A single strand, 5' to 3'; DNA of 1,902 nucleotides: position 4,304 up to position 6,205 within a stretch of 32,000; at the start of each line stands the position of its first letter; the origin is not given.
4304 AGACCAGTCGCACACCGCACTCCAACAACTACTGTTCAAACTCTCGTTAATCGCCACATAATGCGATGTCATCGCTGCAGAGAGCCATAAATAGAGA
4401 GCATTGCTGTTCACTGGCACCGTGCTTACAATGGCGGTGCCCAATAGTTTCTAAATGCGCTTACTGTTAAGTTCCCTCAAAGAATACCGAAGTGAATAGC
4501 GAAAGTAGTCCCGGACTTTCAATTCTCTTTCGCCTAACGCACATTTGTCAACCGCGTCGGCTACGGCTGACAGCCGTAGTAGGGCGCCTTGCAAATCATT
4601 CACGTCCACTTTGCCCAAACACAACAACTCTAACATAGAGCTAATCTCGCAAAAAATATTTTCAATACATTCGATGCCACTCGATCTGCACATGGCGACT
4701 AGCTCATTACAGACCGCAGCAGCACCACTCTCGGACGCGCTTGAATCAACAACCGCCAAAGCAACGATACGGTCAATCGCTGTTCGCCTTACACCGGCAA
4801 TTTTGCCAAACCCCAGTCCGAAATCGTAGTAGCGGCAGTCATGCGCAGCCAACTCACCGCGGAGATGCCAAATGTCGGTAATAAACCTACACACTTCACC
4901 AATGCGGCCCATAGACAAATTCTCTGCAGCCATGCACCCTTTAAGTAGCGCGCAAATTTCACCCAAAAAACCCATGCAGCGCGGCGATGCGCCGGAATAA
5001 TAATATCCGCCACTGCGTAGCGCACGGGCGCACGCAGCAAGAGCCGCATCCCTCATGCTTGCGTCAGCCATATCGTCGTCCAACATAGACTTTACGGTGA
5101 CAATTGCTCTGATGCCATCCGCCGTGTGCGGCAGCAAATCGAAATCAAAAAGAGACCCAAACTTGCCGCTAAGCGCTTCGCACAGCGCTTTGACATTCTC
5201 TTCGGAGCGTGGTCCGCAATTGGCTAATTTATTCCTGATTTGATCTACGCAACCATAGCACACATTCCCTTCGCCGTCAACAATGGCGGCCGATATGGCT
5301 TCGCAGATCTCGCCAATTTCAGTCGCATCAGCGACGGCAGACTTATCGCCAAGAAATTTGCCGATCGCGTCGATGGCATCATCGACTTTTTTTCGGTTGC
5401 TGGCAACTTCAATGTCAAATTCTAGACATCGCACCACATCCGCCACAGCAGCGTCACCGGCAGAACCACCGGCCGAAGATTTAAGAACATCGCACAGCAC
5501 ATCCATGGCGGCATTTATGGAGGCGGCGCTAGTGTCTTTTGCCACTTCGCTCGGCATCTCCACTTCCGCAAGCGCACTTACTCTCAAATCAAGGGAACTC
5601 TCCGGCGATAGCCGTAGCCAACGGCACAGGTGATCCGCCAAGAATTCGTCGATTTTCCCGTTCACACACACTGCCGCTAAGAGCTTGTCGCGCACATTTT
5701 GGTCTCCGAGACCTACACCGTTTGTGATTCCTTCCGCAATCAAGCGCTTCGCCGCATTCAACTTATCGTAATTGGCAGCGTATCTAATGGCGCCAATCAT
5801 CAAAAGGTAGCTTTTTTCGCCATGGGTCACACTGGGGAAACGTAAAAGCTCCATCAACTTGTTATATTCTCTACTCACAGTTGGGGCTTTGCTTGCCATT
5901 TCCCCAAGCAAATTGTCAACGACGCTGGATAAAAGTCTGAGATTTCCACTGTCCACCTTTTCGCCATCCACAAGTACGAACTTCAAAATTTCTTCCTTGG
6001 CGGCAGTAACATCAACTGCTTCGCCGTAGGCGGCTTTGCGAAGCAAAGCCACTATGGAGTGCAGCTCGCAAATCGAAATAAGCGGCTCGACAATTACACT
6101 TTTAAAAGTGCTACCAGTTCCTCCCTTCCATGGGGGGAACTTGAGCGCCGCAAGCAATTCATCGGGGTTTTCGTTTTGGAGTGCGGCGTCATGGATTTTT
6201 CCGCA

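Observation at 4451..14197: A 9.7-kb single ORF encoding a 3,248-codon protein built around four ~520-aa tandem repeats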

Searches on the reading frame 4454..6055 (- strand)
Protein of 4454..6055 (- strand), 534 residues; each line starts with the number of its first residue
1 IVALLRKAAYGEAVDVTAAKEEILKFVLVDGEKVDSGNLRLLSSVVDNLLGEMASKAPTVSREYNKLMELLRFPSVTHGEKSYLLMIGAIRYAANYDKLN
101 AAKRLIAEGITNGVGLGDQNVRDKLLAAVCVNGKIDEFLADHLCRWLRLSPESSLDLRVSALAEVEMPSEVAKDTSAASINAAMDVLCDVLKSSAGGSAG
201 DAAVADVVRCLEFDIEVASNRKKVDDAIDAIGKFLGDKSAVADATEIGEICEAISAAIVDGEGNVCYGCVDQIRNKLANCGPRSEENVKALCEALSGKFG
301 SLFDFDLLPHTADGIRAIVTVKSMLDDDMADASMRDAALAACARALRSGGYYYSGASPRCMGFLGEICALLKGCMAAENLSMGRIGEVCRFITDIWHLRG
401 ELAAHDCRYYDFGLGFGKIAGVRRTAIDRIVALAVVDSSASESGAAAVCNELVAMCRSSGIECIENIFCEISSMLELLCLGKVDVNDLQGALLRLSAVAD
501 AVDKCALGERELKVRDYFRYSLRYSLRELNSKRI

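Call 85: predict_structure(alignment_id=A4)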
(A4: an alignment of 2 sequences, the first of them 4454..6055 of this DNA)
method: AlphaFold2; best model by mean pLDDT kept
length: 534 residues; sequences in the alignment: 2
mean_pLDDT: 56.5   pTM: 0.37
mean pLDDT of the five models: 56.5, 55.9, 52.6, 47.0, 46.8
residues with pLDDT >= 90: 0; 70-90: 71; 50-70: 284; < 50: 179
segments of 3 or more residues with pLDDT < 50: 72-85, 95-99, 110-214, 313-315, 327-330, 332-337, 343-360, 402-415
pLDDT, mean of each block of 10 residues (from residue 1): 71 67 63 55 64 58 58 37 48 48 52 42 42 38 44 39 36 37 45 41 40 53 78 67 75 82 65 68 69 76 59 51 47 48 45 39 59 62 62 59 42 51 70 62 62 65 67 67 64 69 62 63 61 46
secondary structure, 60 per line:
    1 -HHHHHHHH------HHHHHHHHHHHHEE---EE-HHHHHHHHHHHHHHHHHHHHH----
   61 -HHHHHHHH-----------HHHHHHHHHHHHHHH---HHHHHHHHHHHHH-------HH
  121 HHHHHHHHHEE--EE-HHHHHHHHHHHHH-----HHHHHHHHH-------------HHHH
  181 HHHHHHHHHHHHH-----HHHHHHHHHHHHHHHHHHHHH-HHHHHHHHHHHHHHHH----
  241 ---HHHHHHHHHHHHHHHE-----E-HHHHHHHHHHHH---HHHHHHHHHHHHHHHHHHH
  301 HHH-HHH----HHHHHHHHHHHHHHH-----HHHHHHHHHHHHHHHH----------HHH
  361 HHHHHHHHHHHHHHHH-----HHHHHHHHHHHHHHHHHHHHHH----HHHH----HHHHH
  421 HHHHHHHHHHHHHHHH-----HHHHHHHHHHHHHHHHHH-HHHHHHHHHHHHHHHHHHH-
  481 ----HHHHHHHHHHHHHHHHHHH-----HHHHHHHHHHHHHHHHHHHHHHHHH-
elements in order: H2-9 H16-27 H36-56 H62-69 H81-95 H99-111 H119-129 H137-149 H155-163 H177-193 H199-219 H221-236 H244-258 H267-278 H282-303 H312-326 H332-347 H358-376 H382-403 H408-411 H416-436 H442-459 H461-479 H485-503 H509-533

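Call 87: fold_search(model_id=the predicted structure, library=pdb)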
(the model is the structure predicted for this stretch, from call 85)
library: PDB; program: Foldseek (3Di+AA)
matches with E <= 10: 673; with E <= 0.001: 0
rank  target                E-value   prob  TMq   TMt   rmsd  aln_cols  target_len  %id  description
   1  5h7c_A                3.4e-03  0.94  0.14  0.18  21.6       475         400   11  Crystal structure of a repeat protein with two Protein A-DHR14 repeat modules (released 2017-06-28)
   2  3c2h_B                4.7e-03  0.97  0.20  0.18  23.1       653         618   10  Crystal Structure of SYS-1 at 2.6A resolution (released 2008-05-20)
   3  4c0p_A                5.7e-03  0.96  0.19  0.13  19.2       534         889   12  Unliganded Transportin 3 (released 2014-01-22)
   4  6xte_A                7.6e-03  0.99  0.24  0.15  21.6       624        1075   10  Human karyopherin RanBP5 (isoform-1) (released 2020-04-22)
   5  9hvy                  7.6e-03  0.85  0.16  0.08  25.6       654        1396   12  Cryo-EM structure of human separase-SCC1 (1-631) fusion protein (released 2026-01-14)
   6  3c2h_A                1.0e-02  0.87  0.17  0.15  22.2       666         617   10  Crystal Structure of SYS-1 at 2.6A resolution (released 2008-05-20)
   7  4jsn_A                1.1e-02  0.60  0.14  0.09  24.5       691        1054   10  structure of mTORdeltaN-mLST8 complex (released 2013-05-08)
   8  5j3v_A                1.3e-02  0.92  0.20  0.14  19.9       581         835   11  Crystal structure of human Karyopherin-beta2 bound to the histone H3 tail (released 2016-09-21)
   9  9hm7                  1.3e-02  0.80  0.17  0.09  26.0       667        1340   12  Cryo-EM structure of apo human separase with the mutation C2029S (released 2025-09-03)
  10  3a6p_A                1.5e-02  0.66  0.15  0.09  23.9       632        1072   12  Crystal structure of Exportin-5:RanGTP:pre-miRNA complex (released 2009-12-08)
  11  4jlq_A                1.6e-02  0.91  0.20  0.14  20.8       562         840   12  Crystal structure of human Karyopherin-beta2 bound to the PY-NLS of Saccharomyces cerevisiae NAB2 (released 2013-04-03)
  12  5oqn_A                1.6e-02  0.82  0.18  0.13  24.3       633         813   10  Crystal structure of the S. cerevisiae condensin Ycg1-Brn1 subcomplex bound to DNA (short kleisin loop) (released 2017-10-18)
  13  9mg8_A                1.6e-02  0.51  0.11  0.14  27.6       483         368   14  Crystal Structure of b-iTHR-110 (released 2025-12-17)
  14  8a2q_A                1.8e-02  0.96  0.21  0.12  24.3       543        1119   10  Structure of the DNA-bound FANCD2-FANCI complex containing phosphomimetic FANCI (released 2022-09-07)
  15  9ce3_A                1.9e-02  0.84  0.18  0.10  30.1       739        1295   12  Structure of the TSC:WIPI3 lysosomal recruitment complex (released 2024-12-04)
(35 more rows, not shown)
